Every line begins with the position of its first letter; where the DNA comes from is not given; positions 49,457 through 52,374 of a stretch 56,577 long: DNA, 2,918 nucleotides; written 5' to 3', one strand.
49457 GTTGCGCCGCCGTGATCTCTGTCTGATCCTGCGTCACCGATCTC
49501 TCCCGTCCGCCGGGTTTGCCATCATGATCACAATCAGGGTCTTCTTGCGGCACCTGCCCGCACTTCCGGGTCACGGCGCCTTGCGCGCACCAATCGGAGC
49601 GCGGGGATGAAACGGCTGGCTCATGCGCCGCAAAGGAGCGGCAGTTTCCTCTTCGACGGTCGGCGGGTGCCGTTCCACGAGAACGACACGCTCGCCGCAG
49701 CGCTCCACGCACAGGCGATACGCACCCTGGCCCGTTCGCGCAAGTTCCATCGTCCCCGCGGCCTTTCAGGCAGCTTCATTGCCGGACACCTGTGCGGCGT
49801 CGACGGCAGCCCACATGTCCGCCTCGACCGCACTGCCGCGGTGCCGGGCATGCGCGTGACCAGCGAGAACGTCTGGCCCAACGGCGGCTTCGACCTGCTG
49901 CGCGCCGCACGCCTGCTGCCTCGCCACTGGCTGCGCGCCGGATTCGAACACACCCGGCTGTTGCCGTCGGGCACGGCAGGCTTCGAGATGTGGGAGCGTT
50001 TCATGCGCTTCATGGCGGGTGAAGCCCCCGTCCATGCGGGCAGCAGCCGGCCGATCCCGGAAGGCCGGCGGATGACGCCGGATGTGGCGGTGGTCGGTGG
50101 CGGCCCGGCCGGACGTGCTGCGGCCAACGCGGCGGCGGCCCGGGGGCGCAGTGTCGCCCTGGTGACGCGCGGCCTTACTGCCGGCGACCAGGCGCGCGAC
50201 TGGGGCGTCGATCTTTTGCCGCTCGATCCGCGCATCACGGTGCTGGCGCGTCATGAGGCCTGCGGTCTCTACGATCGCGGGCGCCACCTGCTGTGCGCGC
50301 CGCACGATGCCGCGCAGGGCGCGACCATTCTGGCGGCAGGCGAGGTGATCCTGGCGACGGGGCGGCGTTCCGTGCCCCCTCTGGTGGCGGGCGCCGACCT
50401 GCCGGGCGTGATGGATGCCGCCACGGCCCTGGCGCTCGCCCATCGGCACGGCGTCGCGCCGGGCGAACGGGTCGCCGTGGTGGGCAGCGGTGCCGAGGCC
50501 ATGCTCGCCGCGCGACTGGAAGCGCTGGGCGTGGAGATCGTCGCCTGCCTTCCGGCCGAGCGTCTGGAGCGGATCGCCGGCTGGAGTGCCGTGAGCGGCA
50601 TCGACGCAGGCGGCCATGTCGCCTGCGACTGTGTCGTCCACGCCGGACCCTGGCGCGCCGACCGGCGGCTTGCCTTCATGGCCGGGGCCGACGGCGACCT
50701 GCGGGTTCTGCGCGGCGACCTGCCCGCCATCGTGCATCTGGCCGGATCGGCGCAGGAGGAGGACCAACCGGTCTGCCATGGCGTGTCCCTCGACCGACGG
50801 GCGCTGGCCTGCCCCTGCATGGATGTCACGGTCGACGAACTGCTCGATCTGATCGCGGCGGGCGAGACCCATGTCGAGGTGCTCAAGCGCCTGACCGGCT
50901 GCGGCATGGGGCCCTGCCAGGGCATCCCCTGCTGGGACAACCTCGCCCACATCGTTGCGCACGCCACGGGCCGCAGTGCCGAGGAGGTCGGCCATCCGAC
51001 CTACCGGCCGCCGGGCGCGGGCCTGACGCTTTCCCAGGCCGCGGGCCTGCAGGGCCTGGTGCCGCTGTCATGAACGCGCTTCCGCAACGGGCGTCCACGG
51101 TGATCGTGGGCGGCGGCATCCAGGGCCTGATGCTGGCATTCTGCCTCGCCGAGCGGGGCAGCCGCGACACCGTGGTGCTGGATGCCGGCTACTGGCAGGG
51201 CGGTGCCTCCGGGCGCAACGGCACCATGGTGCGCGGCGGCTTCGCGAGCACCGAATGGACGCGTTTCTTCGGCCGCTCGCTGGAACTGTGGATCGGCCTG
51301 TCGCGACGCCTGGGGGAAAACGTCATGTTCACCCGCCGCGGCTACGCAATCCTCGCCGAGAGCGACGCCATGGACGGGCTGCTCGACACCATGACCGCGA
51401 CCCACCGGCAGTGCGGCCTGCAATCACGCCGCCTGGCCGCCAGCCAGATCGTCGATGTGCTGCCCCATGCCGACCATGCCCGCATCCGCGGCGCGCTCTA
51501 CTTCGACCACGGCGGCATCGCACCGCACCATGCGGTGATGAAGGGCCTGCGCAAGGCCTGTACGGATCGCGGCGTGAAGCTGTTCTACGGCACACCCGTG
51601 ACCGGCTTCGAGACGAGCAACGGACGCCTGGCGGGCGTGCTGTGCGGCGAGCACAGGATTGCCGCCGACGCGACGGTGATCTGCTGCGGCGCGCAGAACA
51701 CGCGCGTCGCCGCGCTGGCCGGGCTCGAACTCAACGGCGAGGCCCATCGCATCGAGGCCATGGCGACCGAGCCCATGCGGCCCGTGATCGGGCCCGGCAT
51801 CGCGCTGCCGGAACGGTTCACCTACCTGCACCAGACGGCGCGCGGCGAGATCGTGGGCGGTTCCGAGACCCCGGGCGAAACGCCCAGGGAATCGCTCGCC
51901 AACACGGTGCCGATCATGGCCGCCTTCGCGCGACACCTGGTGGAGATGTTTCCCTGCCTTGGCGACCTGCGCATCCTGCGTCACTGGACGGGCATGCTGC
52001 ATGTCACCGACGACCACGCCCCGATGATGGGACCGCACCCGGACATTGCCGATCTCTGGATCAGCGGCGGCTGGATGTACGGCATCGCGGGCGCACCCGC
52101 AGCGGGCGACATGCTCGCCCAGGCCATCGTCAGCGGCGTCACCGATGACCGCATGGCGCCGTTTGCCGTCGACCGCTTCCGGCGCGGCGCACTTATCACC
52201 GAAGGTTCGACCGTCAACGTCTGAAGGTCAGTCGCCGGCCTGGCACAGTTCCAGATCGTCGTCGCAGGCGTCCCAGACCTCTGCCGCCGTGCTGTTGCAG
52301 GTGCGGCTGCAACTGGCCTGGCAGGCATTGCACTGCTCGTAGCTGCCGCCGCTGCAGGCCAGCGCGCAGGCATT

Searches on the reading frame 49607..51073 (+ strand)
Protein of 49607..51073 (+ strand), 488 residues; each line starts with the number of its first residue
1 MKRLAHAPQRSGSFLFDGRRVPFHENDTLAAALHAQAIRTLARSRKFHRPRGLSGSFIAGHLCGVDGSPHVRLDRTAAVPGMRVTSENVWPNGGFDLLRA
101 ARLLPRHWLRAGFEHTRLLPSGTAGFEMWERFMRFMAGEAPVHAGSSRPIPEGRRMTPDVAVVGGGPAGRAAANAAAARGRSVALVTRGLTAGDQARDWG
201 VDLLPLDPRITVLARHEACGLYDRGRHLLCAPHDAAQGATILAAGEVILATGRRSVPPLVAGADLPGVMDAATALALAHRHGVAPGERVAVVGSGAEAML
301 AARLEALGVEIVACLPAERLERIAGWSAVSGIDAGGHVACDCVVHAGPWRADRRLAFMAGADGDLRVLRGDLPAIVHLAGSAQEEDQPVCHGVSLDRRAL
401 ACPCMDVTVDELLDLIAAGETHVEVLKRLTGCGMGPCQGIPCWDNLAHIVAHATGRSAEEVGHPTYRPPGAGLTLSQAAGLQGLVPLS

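Call 37: search_protein_families(library=pfam, proteins=[window:49607-51073:+], max_evalue=0.0001)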
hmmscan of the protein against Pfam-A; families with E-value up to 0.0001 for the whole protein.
window:49607-51073:+ (488 aa): 5 families
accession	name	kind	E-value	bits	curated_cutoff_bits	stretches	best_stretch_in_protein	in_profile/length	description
PF17806.6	SO_alpha_A3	-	1.2e-10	41.9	23.1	1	405-478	10-83/87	Sarcosine oxidase A3 domain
PF13510.11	Fer2_4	-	2.2e-10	40.9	22.8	1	13-88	5-81/82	2Fe-2S iron-sulfur cluster binding domain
PF07992.20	Pyr_redox_2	-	5.5e-10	39.6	26.1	1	159-311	2-168/291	Pyridine nucleotide-disulphide oxidoreductase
PF12831.13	FAD_oxidored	-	1.4e-05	25.1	27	1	159-193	1-35/416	FAD dependent oxidoreductase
PF04324.20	Fer2_BFD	-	1.7e-05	25.5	26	1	402-451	3-49/50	BFD-like [2Fe-2S] binding domain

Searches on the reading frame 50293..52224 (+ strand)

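Call 78: search_protein_families(library=pfam, proteins=[window:50293-52224:+], max_evalue=0.001)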
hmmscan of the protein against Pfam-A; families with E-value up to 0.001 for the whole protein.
window:50293-52224:+ (643 aa): 4 families
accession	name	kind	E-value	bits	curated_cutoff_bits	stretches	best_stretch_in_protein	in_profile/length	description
PF01266.30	DAO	-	4.5e-56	191.3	27.9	1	270-610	3-352/353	FAD dependent oxidoreductase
PF07992.20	Pyr_redox_2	-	4.2e-06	26.8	26.1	0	416-483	186-256/291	Pyridine nucleotide-disulphide oxidoreductase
PF03486.20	HI0933_like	-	8.3e-05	22.6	50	0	414-468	110-165/244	HI0933-like protein Rossmann domain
PF00890.30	FAD_binding_2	-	0.00034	20.4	20.4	0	270-306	3-38/414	FAD binding domain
